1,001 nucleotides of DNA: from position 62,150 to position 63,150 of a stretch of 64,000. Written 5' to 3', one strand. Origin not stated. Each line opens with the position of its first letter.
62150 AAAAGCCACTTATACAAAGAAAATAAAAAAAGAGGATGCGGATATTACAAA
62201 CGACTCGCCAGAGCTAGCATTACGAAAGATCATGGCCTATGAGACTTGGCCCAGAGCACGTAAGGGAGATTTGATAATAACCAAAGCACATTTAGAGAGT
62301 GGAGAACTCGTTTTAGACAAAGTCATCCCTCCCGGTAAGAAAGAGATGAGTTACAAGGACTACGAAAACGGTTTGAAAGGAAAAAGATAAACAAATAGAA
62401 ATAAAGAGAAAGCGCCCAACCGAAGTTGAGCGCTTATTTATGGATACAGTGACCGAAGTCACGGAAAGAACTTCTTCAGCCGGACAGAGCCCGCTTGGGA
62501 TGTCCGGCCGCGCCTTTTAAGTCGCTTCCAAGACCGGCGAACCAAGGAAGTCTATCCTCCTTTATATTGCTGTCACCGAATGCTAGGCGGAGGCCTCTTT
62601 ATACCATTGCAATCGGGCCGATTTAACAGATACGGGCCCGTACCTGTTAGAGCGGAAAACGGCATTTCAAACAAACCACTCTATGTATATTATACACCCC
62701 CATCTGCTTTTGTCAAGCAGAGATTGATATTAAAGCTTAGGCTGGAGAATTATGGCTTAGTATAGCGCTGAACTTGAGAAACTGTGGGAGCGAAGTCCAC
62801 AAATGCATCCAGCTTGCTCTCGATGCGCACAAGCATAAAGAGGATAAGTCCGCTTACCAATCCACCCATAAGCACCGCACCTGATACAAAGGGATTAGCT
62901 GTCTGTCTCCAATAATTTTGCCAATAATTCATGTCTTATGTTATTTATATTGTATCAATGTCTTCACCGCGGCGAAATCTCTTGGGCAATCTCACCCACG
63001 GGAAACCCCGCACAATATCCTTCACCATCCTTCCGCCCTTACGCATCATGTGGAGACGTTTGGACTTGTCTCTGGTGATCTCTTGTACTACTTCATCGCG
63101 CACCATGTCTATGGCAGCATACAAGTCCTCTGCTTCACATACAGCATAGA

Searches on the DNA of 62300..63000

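Call 98: search_rna_families(source=window, start=62300, end=63000, threshold=evalue, max_evalue=1)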
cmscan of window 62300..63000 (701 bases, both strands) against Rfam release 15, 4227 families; matches with E-value up to 1: 0.
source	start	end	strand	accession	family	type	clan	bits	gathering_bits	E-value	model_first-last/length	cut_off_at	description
